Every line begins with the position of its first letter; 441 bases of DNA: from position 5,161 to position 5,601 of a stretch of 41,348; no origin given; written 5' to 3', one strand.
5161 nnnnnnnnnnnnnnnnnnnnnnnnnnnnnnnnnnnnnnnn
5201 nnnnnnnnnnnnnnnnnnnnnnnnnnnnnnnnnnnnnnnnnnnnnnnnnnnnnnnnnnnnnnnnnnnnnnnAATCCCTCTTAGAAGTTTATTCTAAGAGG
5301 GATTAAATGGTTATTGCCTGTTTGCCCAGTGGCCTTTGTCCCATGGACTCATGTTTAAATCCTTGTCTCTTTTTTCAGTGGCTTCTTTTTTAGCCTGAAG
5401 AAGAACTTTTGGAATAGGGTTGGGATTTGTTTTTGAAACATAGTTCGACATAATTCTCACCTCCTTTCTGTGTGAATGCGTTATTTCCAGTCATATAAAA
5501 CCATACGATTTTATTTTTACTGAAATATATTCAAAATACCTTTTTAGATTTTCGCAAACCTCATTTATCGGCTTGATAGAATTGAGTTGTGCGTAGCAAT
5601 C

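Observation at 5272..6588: Radical SAM/SPASM maturase co-transcribed with an unannotated 46-aa Trp/Lys/His-rich, Cys-free peptide: candidate RiPP locus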

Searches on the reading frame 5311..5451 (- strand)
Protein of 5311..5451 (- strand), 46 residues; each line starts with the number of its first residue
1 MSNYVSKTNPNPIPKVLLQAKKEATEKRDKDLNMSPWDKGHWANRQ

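Call 3: search_protein_families(library=pfam, proteins=[window:5311-5451:-], max_evalue=0.1)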
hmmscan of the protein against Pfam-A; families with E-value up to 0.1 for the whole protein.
window:5311-5451:- (46 aa): 0 families

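Call 4: search_protein_families(library=ncbifam, proteins=[window:5311-5451:-], max_evalue=0.1)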
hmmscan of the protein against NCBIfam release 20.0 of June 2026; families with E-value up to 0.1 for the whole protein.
window:5311-5451:- (46 aa): 0 families

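Call 7: find_homologous_proteins(query=window:5314-5451:-, max_evalue=10)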
Query seq(46 aa) (46 aa): 52 proteins with E <= 10 among 52 candidates.
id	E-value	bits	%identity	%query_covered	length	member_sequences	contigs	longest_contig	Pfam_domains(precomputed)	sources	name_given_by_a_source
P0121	4.0e-24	100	100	100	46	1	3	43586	-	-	-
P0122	4.7e-8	50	63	87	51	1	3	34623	-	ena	-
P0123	1.3e-7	49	54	98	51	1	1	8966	-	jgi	-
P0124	1.4e-7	49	62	91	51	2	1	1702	-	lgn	-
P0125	2.4e-7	48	56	98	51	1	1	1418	-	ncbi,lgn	-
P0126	2.9e-7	48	60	100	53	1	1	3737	-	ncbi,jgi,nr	ncbi:hypothetical protein KKH35_03400 [Patescibacteria group bacterium]|nr:hypothetical protein [Pat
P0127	3.5e-7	47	55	100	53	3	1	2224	-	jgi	jgi:hypothetical protein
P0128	4.6e-7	47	58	100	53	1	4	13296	-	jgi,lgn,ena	-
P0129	5.7e-7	47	59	91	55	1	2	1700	-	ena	-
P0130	6.5e-7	47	53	98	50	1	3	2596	-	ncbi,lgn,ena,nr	ncbi:MAG: hypothetical protein KKA99_06860 [Gammaproteobacteria bacterium]|nr:hypothetical protein [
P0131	7.4e-7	46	60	91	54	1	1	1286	-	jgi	-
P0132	1.4e-6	46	55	96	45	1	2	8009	-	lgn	-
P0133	1.6e-6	45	58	98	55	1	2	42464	-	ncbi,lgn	-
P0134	1.8e-6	45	57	91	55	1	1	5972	-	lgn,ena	-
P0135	2.1e-6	45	53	100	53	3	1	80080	-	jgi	jgi:hypothetical protein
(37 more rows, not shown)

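Call 34: search_protein_representatives(alignment_id=A1)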
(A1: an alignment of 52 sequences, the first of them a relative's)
Query: 52 sequences, 55 profile positions. Proteins with E-value up to 0.001 (for the whole library): 70; up to 1e-10: 39; up to 1e-30: 0. The best 70 are listed.
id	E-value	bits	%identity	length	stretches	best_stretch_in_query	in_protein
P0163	4.8e-23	97.3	-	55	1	1-55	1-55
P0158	1.6e-22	95.6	-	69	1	1-55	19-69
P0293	7.1e-22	93.6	-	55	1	1-55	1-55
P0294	1.7e-21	92.4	-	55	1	1-55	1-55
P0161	1.7e-21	92.4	-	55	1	1-55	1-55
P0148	3.8e-21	91.3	-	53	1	2-55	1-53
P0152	2.1e-20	88.9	-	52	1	1-55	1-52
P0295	3.4e-20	88.2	-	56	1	1-55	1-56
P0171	1.0e-17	80.3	-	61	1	3-55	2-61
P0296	2.2e-16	76.0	-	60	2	9-48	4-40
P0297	2.4e-16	75.9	-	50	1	11-55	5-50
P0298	4.1e-16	75.2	-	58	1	8-55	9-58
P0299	4.7e-16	74.9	-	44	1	13-55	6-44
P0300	6.8e-16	74.4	-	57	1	1-55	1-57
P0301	8.0e-16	74.2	-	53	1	6-55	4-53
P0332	1.0e-07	48.3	-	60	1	13-55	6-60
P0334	1.8e-07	47.4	-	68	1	8-55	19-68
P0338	5.3e-07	46.0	-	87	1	30-55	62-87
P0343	8.8e-06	42.1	-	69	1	31-55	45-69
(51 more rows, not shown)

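Call 43: find_related_loci(query=A1, collection=metagenome_contigs, flank=4000)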
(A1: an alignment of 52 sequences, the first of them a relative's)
Query A1 (46 aa) in metagenome_contigs; peptide patterns used: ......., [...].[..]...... (x = any residue, [..] = any of these).
128 stretches matched a pattern; 68 encode a relative of the query (tblastn E <= 1e-3); 68 distinct loci.
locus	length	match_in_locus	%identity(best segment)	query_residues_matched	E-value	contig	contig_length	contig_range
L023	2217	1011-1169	57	1-46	2e-14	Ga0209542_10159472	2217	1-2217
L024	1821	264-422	57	1-46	2e-14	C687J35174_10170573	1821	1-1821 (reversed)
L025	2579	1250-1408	55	1-46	7e-14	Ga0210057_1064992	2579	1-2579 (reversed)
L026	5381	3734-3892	55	1-46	1e-13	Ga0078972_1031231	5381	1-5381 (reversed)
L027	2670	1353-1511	60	1-46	2e-13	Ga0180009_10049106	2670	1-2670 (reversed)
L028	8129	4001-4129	63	7-46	2e-13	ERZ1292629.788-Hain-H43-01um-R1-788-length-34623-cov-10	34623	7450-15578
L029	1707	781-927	63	5-46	2e-13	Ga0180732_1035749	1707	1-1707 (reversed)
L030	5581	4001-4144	56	2-46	3e-13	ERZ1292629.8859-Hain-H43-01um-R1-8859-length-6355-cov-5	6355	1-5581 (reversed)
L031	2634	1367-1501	62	5-46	3e-13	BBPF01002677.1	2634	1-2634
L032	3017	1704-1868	58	1-46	3e-13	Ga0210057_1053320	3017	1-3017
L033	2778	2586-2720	64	5-46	5e-13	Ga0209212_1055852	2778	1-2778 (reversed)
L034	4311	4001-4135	64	5-46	5e-13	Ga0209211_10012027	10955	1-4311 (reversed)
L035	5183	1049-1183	64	5-46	5e-13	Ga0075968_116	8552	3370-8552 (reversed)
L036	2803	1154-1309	54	2-46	1e-12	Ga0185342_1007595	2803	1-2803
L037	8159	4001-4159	57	1-46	2e-12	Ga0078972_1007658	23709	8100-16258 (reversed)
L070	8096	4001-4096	63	13-46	2e-8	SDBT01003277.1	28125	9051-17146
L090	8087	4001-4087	45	18-46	2e-4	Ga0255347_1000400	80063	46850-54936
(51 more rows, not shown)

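Call 63: find_encoding_contigs(protein=P0343, flank=5000, max_places=3)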
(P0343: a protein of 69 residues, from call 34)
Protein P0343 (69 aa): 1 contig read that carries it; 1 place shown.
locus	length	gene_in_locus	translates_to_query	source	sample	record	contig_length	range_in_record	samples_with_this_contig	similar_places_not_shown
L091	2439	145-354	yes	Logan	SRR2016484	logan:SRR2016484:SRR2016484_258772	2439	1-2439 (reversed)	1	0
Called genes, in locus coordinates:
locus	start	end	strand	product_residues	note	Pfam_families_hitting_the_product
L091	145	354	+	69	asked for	-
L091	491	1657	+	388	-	PF04055:Radical_SAM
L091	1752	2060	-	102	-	-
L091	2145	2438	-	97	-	?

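Call 64: find_encoding_contigs(protein=P0332, flank=5000, max_places=3)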
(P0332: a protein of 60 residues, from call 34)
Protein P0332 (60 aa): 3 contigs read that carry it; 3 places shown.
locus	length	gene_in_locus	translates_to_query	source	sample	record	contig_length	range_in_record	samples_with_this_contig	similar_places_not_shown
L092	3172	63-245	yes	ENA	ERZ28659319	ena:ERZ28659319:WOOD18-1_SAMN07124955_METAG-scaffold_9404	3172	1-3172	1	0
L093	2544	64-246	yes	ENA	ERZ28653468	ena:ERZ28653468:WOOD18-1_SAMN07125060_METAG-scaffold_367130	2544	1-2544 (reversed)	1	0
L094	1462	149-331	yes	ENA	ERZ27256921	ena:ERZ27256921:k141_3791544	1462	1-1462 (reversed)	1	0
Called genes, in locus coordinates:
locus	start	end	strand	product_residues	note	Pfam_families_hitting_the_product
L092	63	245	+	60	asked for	-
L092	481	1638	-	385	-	-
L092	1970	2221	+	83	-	-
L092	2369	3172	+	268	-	?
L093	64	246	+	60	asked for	-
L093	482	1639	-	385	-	-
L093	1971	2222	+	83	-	-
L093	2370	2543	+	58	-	?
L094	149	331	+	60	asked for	-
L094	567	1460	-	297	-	?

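Call 66: search_protein_families(library=ncbifam, proteins=[L091:491-1657:+, L070:5190-6515:+, L090:5547-6782:+, L091:145-354:+], max_evalue=0.00001)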
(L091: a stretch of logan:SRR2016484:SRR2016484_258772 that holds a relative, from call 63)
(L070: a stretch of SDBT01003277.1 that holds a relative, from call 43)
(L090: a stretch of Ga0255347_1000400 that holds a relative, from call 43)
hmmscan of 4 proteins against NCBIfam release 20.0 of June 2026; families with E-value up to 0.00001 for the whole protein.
L091:491-1657:+ (388 aa): 51 families (the best 25 are shown)
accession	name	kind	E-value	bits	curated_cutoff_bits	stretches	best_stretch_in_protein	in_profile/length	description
TIGR04261.1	rSAM_GlyRichRpt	subfamily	6.1e-106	354.5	310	1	14-378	1-361/363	cyclophane-forming radical SAM/SPASM peptide maturase GrrM/OscB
NF041718.1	rSAM_phane_AMC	equivalog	1.3e-86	290.8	425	1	9-378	5-361/362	cyclophane-forming radical SAM peptide maturase AmcB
TIGR03942.1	sulfatase_rSAM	equivalog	1.6e-60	205.1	349.45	1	15-364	6-344/363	anaerobic sulfatase maturase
NF041298.1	rSAM_mat_DynA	equivalog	3.2e-48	164.5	450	1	13-350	4-327/356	dynobactin maturation radical SAM/SPASM protein DynA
NF041707.1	rSAM_YhhB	equivalog_domain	1.2e-45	156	445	1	10-372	2-359/369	cyclophane-forming radical SAM/SPASM peptide maturase YhhB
NF010308.0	PRK13745.1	equivalog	1.6e-44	152.5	484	1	5-194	9-202/412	anaerobic sulfatase-maturation protein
NF010321.0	PRK13758.1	equivalog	3.9e-35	121.7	441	1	10-233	5-228/370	anaerobic sulfatase-maturase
NF041300.1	rSAM_mat_DarW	exception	1.3e-34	119.7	650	1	11-345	42-367/415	radical SAM/SPASM peptide maturase DarW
TIGR04269.1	SAM_SPASM_FxsB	subfamily_domain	2.7e-34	118.8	370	1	12-363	4-351/363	FxsB family cyclophane-forming radical SAM/SPASM peptide maturase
NF038005.1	rSAM_mat_DarE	equivalog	8.5e-33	113.7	650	1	11-343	75-399/432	darobactin maturation radical SAM/SPASM protein DarE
TIGR03978.1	rSAM_paired_1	equivalog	5.5e-28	97.9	370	1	10-379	83-452/466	His-Xaa-Ser system radical SAM maturase HxsB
NF047865.1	rSAM_PapB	equivalog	1.9e-27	96.4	340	1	11-353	4-325/330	PapB family radical SAM/SPASM ranthipeptide maturase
TIGR04083.1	rSAM_pep_methan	hypoth_equivalog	2.7e-26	92.4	300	1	13-252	3-228/376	TIGR04083 family peptide-modifying radical SAM enzyme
TIGR04068.1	rSAM_ocin_clost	equivalog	2.1e-25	89.6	500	1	5-223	79-303/462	Cys-rich peptide radical SAM maturase CcpM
TIGR03906.1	quino_hemo_SAM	equivalog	5.3e-23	81.4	453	1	8-195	92-284/467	quinohemoprotein amine dehydrogenase maturation protein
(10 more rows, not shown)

L070:5190-6515:+ (441 aa): 56 families (the best 25 are shown)
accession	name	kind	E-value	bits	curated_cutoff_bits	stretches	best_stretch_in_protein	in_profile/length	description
TIGR04463.1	rSAM_vs_C_rich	equivalog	2e-65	221.3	525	1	7-402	1-399/438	TIGR04463 family radical SAM/SPASM RiPP maturase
TIGR04334.1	rSAM_Clo7bot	equivalog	1.1e-63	215.4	600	1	3-426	1-435/440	radical SAM/SPASM domain Clo7bot peptide maturase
NF038107.1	rSAM_NF038107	equivalog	2.1e-59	201.4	600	1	2-405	1-408/444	Cys-every-fifth radical SAM/SPASM peptide maturase CefB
TIGR04280.1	geopep_mat_rSAM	hypoth_equivalog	9.2e-43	146.8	400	1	15-406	17-402/428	geopeptide radical SAM maturase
NF052473.1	rSAM_FlmE_OhkG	exception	4.8e-39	134.4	500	2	3-265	2-281/481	FlmE/OhkG family radical SAM/SPASM peptide maturase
NF047865.1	rSAM_PapB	equivalog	9.3e-32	110.5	340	1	91-400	5-319/330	PapB family radical SAM/SPASM ranthipeptide maturase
TIGR03942.1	sulfatase_rSAM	equivalog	5.7e-28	98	349.45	1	97-406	9-333/363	anaerobic sulfatase maturase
TIGR03974.1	rSAM_six_Cys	equivalog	8.9e-25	87.5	425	1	32-399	44-418/451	thioether cross-link-forming SCIFF peptide maturase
TIGR04068.1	rSAM_ocin_clost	equivalog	6.2e-24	84.7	500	1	19-231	13-231/462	Cys-rich peptide radical SAM maturase CcpM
TIGR04064.1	rSAM_nif11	equivalog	2.9e-23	82.3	518.7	1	91-233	80-225/459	nif11-like peptide radical SAM maturase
NF041298.1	rSAM_mat_DynA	equivalog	5.4e-23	81.5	450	1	98-399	10-323/356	dynobactin maturation radical SAM/SPASM protein DynA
TIGR03906.1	quino_hemo_SAM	equivalog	9.5e-23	80.6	453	1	91-399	96-416/467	quinohemoprotein amine dehydrogenase maturation protein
NF040492.1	not_ScfB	exception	2.5e-21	76.1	855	1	18-283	29-292/450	ScfB-related radical SAM/SPASM orphan maturase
NF041707.1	rSAM_YhhB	equivalog_domain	2.2e-17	63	445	1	97-231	10-151/369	cyclophane-forming radical SAM/SPASM peptide maturase YhhB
TIGR03978.1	rSAM_paired_1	equivalog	2.3e-17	62.9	370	1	92-267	86-264/466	His-Xaa-Ser system radical SAM maturase HxsB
TIGR04261.1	rSAM_GlyRichRpt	subfamily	7.2e-14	51.6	310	1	98-266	6-179/363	cyclophane-forming radical SAM/SPASM peptide maturase GrrM/OscB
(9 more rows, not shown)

L090:5547-6782:+ (411 aa): 66 families (the best 25 are shown)
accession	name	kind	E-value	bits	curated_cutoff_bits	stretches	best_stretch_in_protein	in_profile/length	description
NF047865.1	rSAM_PapB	equivalog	4.1e-47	161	340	1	57-380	5-328/330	PapB family radical SAM/SPASM ranthipeptide maturase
TIGR04064.1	rSAM_nif11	equivalog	7.6e-40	137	518.7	2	41-213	64-241/459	nif11-like peptide radical SAM maturase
TIGR03978.1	rSAM_paired_1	equivalog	3.1e-38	131.7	370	1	50-274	78-311/466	His-Xaa-Ser system radical SAM maturase HxsB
TIGR04068.1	rSAM_ocin_clost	equivalog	1.3e-33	116.6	500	1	52-203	81-239/462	Cys-rich peptide radical SAM maturase CcpM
TIGR03942.1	sulfatase_rSAM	equivalog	8.6e-31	107.3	349.45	1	60-380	6-336/363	anaerobic sulfatase maturase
TIGR03974.1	rSAM_six_Cys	equivalog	9e-31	107.2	425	1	36-391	78-439/451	thioether cross-link-forming SCIFF peptide maturase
TIGR03906.1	quino_hemo_SAM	equivalog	4.2e-27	94.9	453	1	31-241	71-285/467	quinohemoprotein amine dehydrogenase maturation protein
NF040492.1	not_ScfB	exception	1.4e-25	90.1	855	1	42-392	82-439/450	ScfB-related radical SAM/SPASM orphan maturase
TIGR04148.1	GG_samocin_CFB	equivalog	6.5e-25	88.2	300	1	52-200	14-174/411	radical SAM peptide maturase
NF038170.1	lachnocin_rSAM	equivalog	2.1e-23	82.9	550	1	54-214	75-240/440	lachnocin radical SAM maturase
TIGR04083.1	rSAM_pep_methan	hypoth_equivalog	1.8e-21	76.5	300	1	57-406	2-348/376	TIGR04083 family peptide-modifying radical SAM enzyme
TIGR04261.1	rSAM_GlyRichRpt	subfamily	2.5e-21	76.1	310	1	61-265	4-214/363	cyclophane-forming radical SAM/SPASM peptide maturase GrrM/OscB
TIGR04463.1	rSAM_vs_C_rich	equivalog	2.7e-21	75.8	525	1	42-369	67-395/438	TIGR04463 family radical SAM/SPASM RiPP maturase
NF041707.1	rSAM_YhhB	equivalog_domain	5.3e-21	74.9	445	1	59-234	6-192/369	cyclophane-forming radical SAM/SPASM peptide maturase YhhB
NF041718.1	rSAM_phane_AMC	equivalog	1.1e-20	74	425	1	56-267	7-215/362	cyclophane-forming radical SAM peptide maturase AmcB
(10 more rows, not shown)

L091:145-354:+ (69 aa): 0 families

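Call 67: find_encoding_contigs(protein=P0338, flank=5000, max_places=3)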
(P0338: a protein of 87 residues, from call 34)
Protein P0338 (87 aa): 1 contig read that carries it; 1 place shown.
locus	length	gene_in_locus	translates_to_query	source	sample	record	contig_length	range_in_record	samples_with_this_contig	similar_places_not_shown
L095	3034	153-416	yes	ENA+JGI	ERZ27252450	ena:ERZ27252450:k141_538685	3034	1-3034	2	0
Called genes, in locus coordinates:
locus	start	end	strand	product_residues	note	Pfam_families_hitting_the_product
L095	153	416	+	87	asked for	-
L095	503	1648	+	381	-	PF04055:Radical_SAM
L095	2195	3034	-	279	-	?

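Call 68: find_encoding_contigs(protein=P0334, flank=5000, max_places=2)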
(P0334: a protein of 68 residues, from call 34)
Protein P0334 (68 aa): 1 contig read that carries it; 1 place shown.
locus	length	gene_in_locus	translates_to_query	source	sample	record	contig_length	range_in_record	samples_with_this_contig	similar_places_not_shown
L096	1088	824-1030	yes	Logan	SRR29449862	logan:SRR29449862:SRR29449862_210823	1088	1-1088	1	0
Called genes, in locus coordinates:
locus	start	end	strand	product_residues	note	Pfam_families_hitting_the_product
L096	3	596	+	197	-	?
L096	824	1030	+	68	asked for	-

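Call 69: search_protein_families(library=ncbifam, proteins=[L095:503-1648:+, L095:2195-3034:-, L096:3-596:+], max_evalue=1e-10)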
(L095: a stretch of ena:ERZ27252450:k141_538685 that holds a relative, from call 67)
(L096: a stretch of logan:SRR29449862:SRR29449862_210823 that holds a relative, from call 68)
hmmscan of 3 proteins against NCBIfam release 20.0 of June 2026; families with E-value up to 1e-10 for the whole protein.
L095:503-1648:+ (381 aa): 35 families (the best 25 are shown)
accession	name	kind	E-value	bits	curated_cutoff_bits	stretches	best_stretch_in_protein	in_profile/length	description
TIGR04261.1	rSAM_GlyRichRpt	subfamily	7.7e-108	360.7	310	1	15-379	1-361/363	cyclophane-forming radical SAM/SPASM peptide maturase GrrM/OscB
NF041718.1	rSAM_phane_AMC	equivalog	8.7e-92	307.9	425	1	11-379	6-361/362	cyclophane-forming radical SAM peptide maturase AmcB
TIGR03942.1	sulfatase_rSAM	equivalog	7.2e-60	203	349.45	1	18-365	7-344/363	anaerobic sulfatase maturase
NF041298.1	rSAM_mat_DynA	equivalog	3.3e-52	177.7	450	1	14-350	4-326/356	dynobactin maturation radical SAM/SPASM protein DynA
NF010308.0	PRK13745.1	equivalog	1.5e-45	155.8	484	1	9-201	12-210/412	anaerobic sulfatase-maturation protein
NF041300.1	rSAM_mat_DarW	exception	2.5e-40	138.6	650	1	4-364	34-385/415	radical SAM/SPASM peptide maturase DarW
NF041707.1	rSAM_YhhB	equivalog_domain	5.5e-40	137.4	445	1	13-365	4-352/369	cyclophane-forming radical SAM/SPASM peptide maturase YhhB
NF010321.0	PRK13758.1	equivalog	1.1e-35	123.5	441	1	11-185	5-183/370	anaerobic sulfatase-maturase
NF038005.1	rSAM_mat_DarE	equivalog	7.1e-33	114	650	1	12-345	75-400/432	darobactin maturation radical SAM/SPASM protein DarE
NF047865.1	rSAM_PapB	equivalog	1.7e-28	99.8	340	1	13-355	5-326/330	PapB family radical SAM/SPASM ranthipeptide maturase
TIGR04269.1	SAM_SPASM_FxsB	subfamily_domain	2.8e-28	99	370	1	13-354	4-342/363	FxsB family cyclophane-forming radical SAM/SPASM peptide maturase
TIGR04083.1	rSAM_pep_methan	hypoth_equivalog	1.1e-27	96.9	300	1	13-344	2-309/376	TIGR04083 family peptide-modifying radical SAM enzyme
TIGR04163.1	rSAM_cobopep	equivalog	4.3e-27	94.9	375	1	1-186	54-238/428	peptide-modifying radical SAM enzyme CbpB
TIGR03978.1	rSAM_paired_1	equivalog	8.2e-27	94.1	370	1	11-369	83-442/466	His-Xaa-Ser system radical SAM maturase HxsB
TIGR03906.1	quino_hemo_SAM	equivalog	1.6e-26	93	453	1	10-365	93-434/467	quinohemoprotein amine dehydrogenase maturation protein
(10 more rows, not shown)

L095:2195-3034:- (279 aa): 0 families

L096:3-596:+ (197 aa): 0 families

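Call 78: find_related_loci(query=A1, collection=viral_contigs, flank=4000)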
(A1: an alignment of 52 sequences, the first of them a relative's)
Query A1 (46 aa) in viral_contigs; peptide patterns used: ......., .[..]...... (x = any residue, [..] = any of these).
31 stretches matched a pattern, but none encodes a relative of the query by tblastn (E <= 1e-3).
